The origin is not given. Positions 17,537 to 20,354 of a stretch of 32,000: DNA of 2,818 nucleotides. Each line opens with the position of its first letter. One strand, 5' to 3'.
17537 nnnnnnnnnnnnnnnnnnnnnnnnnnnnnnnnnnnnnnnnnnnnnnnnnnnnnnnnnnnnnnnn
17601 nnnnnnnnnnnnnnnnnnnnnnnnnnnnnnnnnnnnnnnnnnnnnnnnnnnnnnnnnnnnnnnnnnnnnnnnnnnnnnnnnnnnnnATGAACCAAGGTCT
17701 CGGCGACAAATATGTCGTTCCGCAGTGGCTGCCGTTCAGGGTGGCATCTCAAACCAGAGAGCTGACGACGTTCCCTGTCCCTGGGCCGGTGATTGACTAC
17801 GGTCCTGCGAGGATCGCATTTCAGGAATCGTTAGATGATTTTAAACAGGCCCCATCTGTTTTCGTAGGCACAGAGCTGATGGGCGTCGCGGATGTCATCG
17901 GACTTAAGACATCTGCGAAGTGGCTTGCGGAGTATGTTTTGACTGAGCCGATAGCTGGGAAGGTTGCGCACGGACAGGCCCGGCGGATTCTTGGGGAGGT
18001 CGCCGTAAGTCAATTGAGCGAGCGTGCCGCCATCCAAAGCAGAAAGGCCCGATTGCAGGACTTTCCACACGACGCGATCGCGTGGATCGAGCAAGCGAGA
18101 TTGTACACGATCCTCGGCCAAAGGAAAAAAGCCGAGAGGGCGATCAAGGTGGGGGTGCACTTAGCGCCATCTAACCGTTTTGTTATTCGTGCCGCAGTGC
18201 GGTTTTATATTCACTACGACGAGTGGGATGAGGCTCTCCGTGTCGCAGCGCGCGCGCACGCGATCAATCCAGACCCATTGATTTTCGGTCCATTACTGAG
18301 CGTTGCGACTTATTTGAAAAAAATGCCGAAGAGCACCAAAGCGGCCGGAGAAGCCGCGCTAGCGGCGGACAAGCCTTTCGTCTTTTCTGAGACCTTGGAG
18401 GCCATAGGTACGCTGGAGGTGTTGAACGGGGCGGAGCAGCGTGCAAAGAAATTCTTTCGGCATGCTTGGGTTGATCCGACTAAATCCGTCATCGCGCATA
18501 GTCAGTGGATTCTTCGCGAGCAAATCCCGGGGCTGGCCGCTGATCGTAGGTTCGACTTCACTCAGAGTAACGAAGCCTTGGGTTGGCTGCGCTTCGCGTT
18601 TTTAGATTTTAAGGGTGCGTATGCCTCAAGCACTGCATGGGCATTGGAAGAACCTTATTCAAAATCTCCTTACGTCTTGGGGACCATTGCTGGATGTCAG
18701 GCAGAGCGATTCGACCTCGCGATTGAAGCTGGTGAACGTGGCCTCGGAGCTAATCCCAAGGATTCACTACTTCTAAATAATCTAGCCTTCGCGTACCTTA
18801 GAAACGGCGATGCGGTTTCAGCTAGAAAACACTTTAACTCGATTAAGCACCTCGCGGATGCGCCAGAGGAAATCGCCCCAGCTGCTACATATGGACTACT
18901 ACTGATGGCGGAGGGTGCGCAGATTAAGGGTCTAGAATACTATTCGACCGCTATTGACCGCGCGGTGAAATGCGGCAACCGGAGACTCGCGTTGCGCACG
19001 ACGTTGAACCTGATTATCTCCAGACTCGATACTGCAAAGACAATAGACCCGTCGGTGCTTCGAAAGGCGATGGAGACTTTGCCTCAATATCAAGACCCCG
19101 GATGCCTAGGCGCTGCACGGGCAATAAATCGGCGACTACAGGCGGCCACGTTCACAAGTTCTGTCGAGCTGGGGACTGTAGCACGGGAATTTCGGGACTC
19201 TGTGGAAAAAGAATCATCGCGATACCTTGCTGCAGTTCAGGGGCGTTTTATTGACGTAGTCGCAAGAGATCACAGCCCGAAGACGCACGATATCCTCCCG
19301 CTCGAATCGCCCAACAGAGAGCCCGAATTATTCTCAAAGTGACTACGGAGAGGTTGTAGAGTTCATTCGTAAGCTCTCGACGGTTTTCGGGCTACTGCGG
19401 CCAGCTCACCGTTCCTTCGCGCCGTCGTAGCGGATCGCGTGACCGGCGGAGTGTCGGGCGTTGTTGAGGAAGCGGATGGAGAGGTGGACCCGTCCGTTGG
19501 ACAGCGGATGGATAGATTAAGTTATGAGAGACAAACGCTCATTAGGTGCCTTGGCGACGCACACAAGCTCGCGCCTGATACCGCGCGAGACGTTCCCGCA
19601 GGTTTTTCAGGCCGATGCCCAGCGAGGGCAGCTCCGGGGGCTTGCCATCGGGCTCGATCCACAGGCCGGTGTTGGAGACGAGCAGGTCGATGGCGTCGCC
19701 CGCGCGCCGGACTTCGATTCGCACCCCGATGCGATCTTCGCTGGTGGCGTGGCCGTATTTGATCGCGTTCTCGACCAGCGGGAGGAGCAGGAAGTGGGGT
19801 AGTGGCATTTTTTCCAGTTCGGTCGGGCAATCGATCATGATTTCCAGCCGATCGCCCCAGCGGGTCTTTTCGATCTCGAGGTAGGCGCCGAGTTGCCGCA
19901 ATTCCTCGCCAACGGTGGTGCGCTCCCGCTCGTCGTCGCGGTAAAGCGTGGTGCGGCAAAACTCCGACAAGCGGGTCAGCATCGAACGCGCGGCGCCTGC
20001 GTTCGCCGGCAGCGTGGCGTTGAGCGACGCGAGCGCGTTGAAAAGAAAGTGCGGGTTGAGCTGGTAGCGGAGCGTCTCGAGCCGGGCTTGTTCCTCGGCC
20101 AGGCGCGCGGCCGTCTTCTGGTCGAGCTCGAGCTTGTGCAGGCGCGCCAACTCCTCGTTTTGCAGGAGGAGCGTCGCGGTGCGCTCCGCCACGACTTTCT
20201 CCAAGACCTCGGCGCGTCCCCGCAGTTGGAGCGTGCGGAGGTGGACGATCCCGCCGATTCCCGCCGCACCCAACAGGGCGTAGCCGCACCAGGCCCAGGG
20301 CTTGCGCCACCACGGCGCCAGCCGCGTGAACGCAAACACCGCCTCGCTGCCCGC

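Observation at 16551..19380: Compositionally foreign two-gene cassette: minimal Ser/Thr kinase translationally coupled to a TPR protein - candidate undescribed kinase-based defence/toxin-like system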

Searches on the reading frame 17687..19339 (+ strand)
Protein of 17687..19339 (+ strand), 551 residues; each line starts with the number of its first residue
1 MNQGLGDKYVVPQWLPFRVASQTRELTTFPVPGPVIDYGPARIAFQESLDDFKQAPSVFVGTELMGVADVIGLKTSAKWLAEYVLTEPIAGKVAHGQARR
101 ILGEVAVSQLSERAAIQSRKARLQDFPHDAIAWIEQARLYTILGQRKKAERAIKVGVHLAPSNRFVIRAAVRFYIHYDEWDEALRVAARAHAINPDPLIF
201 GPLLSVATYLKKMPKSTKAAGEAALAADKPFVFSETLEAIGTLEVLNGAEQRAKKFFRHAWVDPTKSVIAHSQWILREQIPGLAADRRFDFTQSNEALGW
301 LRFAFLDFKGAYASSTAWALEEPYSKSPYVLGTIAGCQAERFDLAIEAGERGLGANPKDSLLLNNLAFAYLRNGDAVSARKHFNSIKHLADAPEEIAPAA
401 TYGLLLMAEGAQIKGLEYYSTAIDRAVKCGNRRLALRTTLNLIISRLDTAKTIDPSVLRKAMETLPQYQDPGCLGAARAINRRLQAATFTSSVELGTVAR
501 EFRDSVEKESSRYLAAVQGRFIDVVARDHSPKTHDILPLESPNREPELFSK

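Call 8: search_protein_families(library=pfam, proteins=[window:17687-19339:+], max_evalue=1)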
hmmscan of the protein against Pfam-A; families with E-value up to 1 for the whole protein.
window:17687-19339:+ (551 aa): 12 families
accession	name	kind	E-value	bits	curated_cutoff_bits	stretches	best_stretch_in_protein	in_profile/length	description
PF14559.12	TPR_19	-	2.7e-08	34.5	25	1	338-389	3-54/68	Tetratricopeptide repeat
PF13428.12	TPR_14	-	2.7e-07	31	23.5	1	168-197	5-34/44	Tetratricopeptide repeat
PF13431.12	TPR_17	-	5.6e-06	26.6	24.4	1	356-380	9-33/34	Tetratricopeptide repeat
PF07719.23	TPR_2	-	2e-05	24.8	27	1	362-384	3-25/34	Tetratricopeptide repeat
PF13429.12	TPR_15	-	3.1e-05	24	26.2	1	118-209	137-226/280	Tetratricopeptide repeat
PF23914.1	TPR_CcmH_CycH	-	6.4e-05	23.3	42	1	121-164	41-84/158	Cytochrome c-type biogenesis protein H TPR domain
PF13371.12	TPR_9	-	0.0035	17.7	35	0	337-385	6-54/73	Tetratricopeptide repeat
PF13432.12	TPR_16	-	0.01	16.7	32.7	1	339-387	10-58/65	Tetratricopeptide repeat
PF09295.16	ChAPs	-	0.091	12.2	20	1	98-185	202-289/395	ChAPs (Chs5p-Arf1p-binding proteins)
PF13424.12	TPR_12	-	0.18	12.5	30.1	0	362-384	5-27/77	Tetratricopeptide repeat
PF00515.34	TPR_1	-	0.2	12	27.8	0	362-384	3-25/34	Tetratricopeptide repeat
PF11717.14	Tudor-knot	-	0.2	12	20.8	1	137-181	16-41/55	RNA binding activity-knot of a chromodomain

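Call 9: search_protein_families(library=padloc, proteins=[window:17687-19339:+], max_evalue=1)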
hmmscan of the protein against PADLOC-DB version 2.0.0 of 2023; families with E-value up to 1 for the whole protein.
window:17687-19339:+ (551 aa): 2 families
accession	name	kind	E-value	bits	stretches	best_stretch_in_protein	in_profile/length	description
PDLC04781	PDC-M71B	-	9.2e-75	250.3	1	7-466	9-490/515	-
PDLC04782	PDC-M71B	-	2.7e-34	116.9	1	116-451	126-467/525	-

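Call 10: search_protein_families(library=ncbifam, proteins=[window:17687-19339:+], max_evalue=1)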
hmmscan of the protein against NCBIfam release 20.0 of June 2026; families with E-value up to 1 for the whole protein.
window:17687-19339:+ (551 aa): 7 families
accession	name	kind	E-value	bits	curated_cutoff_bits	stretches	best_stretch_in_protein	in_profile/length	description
TIGR02917.1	PEP_TPR_lipo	equivalog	3.2e-10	38.6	312.2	2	353-428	797-869/899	XrtA/PEP-CTERM system TPR-repeat protein PrsT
NF033920.0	C39_PA2778_fam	equivalog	0.00052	19.5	150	1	111-195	171-255/255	PA2778 family cysteine peptidase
NF040959.1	MamA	equivalog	0.00059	19.3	200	1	329-389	143-202/204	magnetosome protein MamA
TIGR02521.1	type_IV_pilW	equivalog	0.0012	18.5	154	1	338-423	13-92/234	type IV pilus biogenesis/stability protein PilW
TIGR03939.1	PGA_TPR_OMP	equivalog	0.0053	15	366.65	1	114-193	413-492/800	poly-beta-1,6 N-acetyl-D-glucosamine export porin PgaA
NF002725.1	PRK02603.1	equivalog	0.018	15.1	143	0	341-387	87-133/173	photosystem I assembly protein Ycf3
NF052415.1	T3SS_chap_SctY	equivalog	0.072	13.6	70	0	355-391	35-71/106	type III secretion apparatus assembly chaperone SctY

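Call 32: find_homologous_proteins(query=window:17687-19339:+, max_evalue=1e-8)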
Query window:17687-19339:+ (551 aa): 27 proteins with E <= 1e-8 among 8000 candidates.
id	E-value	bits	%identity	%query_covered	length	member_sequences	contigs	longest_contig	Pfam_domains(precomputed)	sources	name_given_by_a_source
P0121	0.0e+0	1232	100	100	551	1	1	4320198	PF14559.13,PF13431.13,PF13428.13,PF07719.24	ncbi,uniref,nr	ncbi:hypothetical protein K0B96_03350 [Horticoccus luteus]|uniref:Tetratricopeptide repeat protein n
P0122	5.8e-268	908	74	100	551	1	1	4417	PF14559.13,PF13431.13,PF23914.2,PF13371.13,PF13428.13,PF07719.24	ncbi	-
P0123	9.5e-214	729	60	95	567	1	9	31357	PF23914.2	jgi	jgi:tetratricopeptide (TPR) repeat protein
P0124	1.2e-191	656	67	79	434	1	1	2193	PF14559.13,PF13431.13,PF23914.2,PF13371.13,PF13428.13,PF13429.13,PF07719.24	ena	-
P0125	3.1e-159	549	50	94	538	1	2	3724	PF14559.13,PF00515.35,PF13432.13,PF13428.13,PF07719.24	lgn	-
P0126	9.3e-159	548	49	95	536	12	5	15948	PF14559.13,PF13431.13,PF13371.13,PF13432.13,PF13428.13,PF07719.24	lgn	-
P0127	3.7e-154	533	49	94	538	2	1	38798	PF13428.13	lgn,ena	-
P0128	2.7e-153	530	48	93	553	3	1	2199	-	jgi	jgi:tetratricopeptide (TPR) repeat protein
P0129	2.7e-153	530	49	93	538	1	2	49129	PF14559.13,PF23914.2,PF07719.24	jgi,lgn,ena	jgi:tetratricopeptide (TPR) repeat protein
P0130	1.1e-152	528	47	97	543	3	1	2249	PF13431.13,PF23914.2,PF07719.24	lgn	-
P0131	1.1e-150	521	45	95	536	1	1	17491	PF13431.13,PF13371.13,PF13424.13,PF07719.24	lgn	-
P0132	2.1e-150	520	49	97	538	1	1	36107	-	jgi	jgi:tetratricopeptide (TPR) repeat protein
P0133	5.8e-149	515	48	93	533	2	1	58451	-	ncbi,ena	-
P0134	2.7e-148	513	47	96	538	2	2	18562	PF13431.13,PF13371.13,PF00515.35,PF07719.24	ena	-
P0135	8.1e-145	502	47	95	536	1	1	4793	PF23914.2,PF13428.13,PF13429.13,PF07719.24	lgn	-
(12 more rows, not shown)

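Call 45: predict_structure(alignment_id=A2)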
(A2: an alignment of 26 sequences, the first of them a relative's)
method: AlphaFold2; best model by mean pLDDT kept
length: 551 residues; sequences in the alignment: 26
mean_pLDDT: 83.5   pTM: 0.72
mean pLDDT of the five models: 83.5, 82.5, 82.0, 80.5, 78.9
residues with pLDDT >= 90: 240; 70-90: 230; 50-70: 42; < 50: 39
segments of 3 or more residues with pLDDT < 50: 1-5, 34-37, 108-110, 525-551
pLDDT, mean of each block of 10 residues (from residue 1): 56 83 79 56 83 89 87 88 91 85 66 62 72 91 88 93 91 90 95 91 92 88 89 93 90 90 88 79 70 86 90 91 86 93 95 87 95 95 94 91 94 94 92 90 90 87 86 91 82 84 91 79 46 32 36 30
secondary structure, 60 per line:
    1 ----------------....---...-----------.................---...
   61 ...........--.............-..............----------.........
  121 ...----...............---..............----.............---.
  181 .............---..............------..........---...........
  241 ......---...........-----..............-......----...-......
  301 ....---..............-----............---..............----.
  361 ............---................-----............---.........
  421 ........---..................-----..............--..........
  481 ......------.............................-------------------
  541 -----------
elements in order: H17-20 H38-54 H58-71 H74-86 H88-101 H112-123 H128-142 H146-159 H164-176 H180-193 H197-210 H217-226 H230-246 H250-260 H266-279 H281-286 H295-304 H308-321 H327-338 H342-355 H360-372 H376-391 H397-408 H412-428 H432-449 H455-468 H471-486 H493-521

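Call 48: fold_search(model_id=the predicted structure, library=pdb)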
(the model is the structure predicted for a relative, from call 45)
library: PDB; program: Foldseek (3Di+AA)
matches with E <= 10: 1447; with E <= 0.001: 138
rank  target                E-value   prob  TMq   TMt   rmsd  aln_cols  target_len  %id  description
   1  8ro0_J                3.3e-06  1.00  0.18  0.17  34.6       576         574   13  Structure of the C. elegans Intron Lariat Spliceosome primed for disassembly (ILS') (released 2024-08-07)
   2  8c6j_S                3.5e-06  1.00  0.19  0.17  35.4       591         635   12  Human spliceosomal PM5 C* complex (released 2023-07-12)
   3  8qca_B                3.8e-06  1.00  0.23  0.19  17.2       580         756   13  CryoEM structure of a S. Cerevisiae Ski2387 complex in the closed state bound to RNA (released 2023-11-15)
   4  1w3b_A                4.3e-06  1.00  0.36  0.48  12.9       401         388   16  The superhelical TPR domain of O-linked GlcNAc transferase reveals structural similarities to importin alpha. (released 2004-09-09)
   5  8ro2_J                5.1e-06  1.00  0.19  0.19  35.1       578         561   12  Integrative Structure of the human intron lariat Spliceosome (ILS'') (released 2024-09-18)
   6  4buj_F                8.9e-06  1.00  0.24  0.13  16.9       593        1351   12  Crystal structure of the S. cerevisiae Ski2-3-8 complex (released 2013-08-28)
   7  8chy                  9.6e-06  1.00  0.25  0.44  11.6       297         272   17  Crystal structure of an 8-repeat consensus TPR superhelix with Zinc. (released 2024-02-21)
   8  5nnp_A                1.0e-05  1.00  0.24  0.21  31.1       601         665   15  Structure of Naa15/Naa10 bound to HypK-THB (released 2017-06-14)
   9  8q9t_E                1.0e-05  1.00  0.28  0.18  16.8       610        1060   12  CryoEM structure of a S. Cerevisiae Ski238 complex bound to RNA (released 2023-11-29)
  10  8j8p_C                1.1e-05  1.00  0.31  0.22  17.2       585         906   13  Structure of the four-component Paf1 complex from Saccharomyces eubayanus (released 2023-05-24)
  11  6vbu_4                1.2e-05  1.00  0.29  0.38  13.8       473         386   14  Structure of the bovine BBSome complex (released 2020-01-29)
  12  6eou                  1.4e-05  1.00  0.26  0.37  13.2       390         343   15  O-GlcNAc transferase TPR domain with the intellectual disability associated mutation L254F (released 2018-05-09)
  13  4buj_B                1.6e-05  1.00  0.25  0.14  16.8       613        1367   12  Crystal structure of the S. cerevisiae Ski2-3-8 complex (released 2013-08-28)
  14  1w3b_B                1.7e-05  1.00  0.34  0.47  13.7       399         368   16  The superhelical TPR domain of O-linked GlcNAc transferase reveals structural similarities to importin alpha. (released 2004-09-09)
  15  6vbv_4                1.8e-05  1.00  0.28  0.37  13.9       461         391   14  Structure of the bovine BBSome:ARL6:GTP complex (released 2020-01-29)
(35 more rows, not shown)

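Call 69: find_encoding_contigs(protein=P0122, flank=10000, max_places=2)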
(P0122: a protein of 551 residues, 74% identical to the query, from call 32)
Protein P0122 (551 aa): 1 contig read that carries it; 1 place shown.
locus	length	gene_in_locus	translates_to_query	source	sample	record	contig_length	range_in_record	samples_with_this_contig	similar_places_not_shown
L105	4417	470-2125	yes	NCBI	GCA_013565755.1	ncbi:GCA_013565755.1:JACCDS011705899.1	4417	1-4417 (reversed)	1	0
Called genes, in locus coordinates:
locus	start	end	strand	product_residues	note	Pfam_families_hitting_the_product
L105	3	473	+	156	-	?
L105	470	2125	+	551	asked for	PF14559:TPR_19 (faint), PF13371:TPR_9 (faint), PF23914:TPR_CcmH_CycH (faint), PF07719:TPR_2 (faint), PF13428:TPR_14 (faint), PF13431:TPR_17 (faint)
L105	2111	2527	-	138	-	-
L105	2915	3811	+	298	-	-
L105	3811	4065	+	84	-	-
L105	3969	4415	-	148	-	?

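Call 74: search_protein_representatives(alignment_id=A2)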
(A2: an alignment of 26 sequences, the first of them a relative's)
Query: 26 sequences, 537 profile positions. Proteins with E-value up to 0.001 (for the whole library): 5271; up to 1e-10: 2881; up to 1e-30: 2014. The best 150 are listed.
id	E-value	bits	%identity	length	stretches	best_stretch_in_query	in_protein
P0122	4.8e-235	797.6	-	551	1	1-536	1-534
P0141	6.5e-221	751.0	-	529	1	1-517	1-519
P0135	9.9e-213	724.0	-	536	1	1-532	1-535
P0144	1.9e-204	696.6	-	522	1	1-522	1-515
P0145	1.2e-200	684.1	-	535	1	1-529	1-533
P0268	2.3e-196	670.0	-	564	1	1-522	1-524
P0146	6.1e-196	668.6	-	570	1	2-532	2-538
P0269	1.1e-187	641.3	-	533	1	2-517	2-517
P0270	1.3e-174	598.2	-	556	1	1-518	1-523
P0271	6.3e-133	460.6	-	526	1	4-492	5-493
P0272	2.9e-127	441.9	-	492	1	6-489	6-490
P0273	1.1e-125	436.7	-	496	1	5-477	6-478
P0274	1.6e-125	436.2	-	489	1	4-452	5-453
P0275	2.9e-125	435.3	-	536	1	1-507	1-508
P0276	9.9e-125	433.6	-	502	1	1-489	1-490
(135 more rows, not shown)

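Call 88: search_solved_structures(query=A2, max_evalue=0.001)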
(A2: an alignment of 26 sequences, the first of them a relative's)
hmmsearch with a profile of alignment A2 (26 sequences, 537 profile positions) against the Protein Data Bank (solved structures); distinct sequences matched with E-value up to 0.001: 10.
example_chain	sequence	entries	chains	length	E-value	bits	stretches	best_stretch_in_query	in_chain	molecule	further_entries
8bu0_A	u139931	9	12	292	1.2e-05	27.3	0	324-426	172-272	Consensus tetratricopeptide repeat protein | Crystal structure of an 8-repeat consensus TPR superhelix with Zinc. | Monomer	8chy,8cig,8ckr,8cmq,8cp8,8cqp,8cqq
5w5h_A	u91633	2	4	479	0.00014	23.7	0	122-213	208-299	Interferon-induced protein with tetratricopeptide repeats 1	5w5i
9qhb_A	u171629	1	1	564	0.00018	23.4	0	305-425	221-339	Engineered tetratricopeptide repeat protein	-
2pl2_A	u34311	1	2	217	0.0002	23.3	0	115-195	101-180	Hypothetical conserved protein TTC0263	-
6c6k_A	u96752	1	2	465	0.00029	22.7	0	122-213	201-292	Interferon-induced protein with tetratricopeptide repeats 1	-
5udi_A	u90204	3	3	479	0.00038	22.3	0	122-213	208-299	Interferon-induced protein with tetratricopeptide repeats 1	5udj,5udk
7rqf_A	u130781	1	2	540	0.00041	22.2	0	340-423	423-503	TPR repeat-containing protein PA4667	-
8sxe_C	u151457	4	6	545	0.00043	22.2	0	340-423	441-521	TPR repeat-containing protein PA4667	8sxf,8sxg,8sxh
5udl_A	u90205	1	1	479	0.00077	21.3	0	139-213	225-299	Interferon-induced protein with tetratricopeptide repeats 1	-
6fo1_G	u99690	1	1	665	0.00084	21.2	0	341-386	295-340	RNA polymerase II-associated protein 3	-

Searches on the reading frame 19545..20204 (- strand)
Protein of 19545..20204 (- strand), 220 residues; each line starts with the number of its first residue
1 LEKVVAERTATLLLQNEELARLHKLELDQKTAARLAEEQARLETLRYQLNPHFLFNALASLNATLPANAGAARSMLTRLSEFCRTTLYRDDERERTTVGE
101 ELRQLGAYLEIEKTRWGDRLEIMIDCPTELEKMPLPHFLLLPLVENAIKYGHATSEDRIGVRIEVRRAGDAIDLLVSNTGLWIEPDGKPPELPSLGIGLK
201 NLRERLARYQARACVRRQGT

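Call 60: search_protein_families(library=pfam, proteins=[window:19545-20204:-], max_evalue=0.01)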
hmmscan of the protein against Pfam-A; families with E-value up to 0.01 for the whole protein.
window:19545-20204:- (220 aa): 2 families
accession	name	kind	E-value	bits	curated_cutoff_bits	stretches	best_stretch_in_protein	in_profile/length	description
PF06580.19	His_kinase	-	8.5e-21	74.5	25.2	1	40-120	1-81/81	Histidine kinase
PF02518.31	HATPase_c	-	0.00034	21.4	26.4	1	139-212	9-90/111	Histidine kinase-, DNA gyrase B-, and HSP90-like ATPase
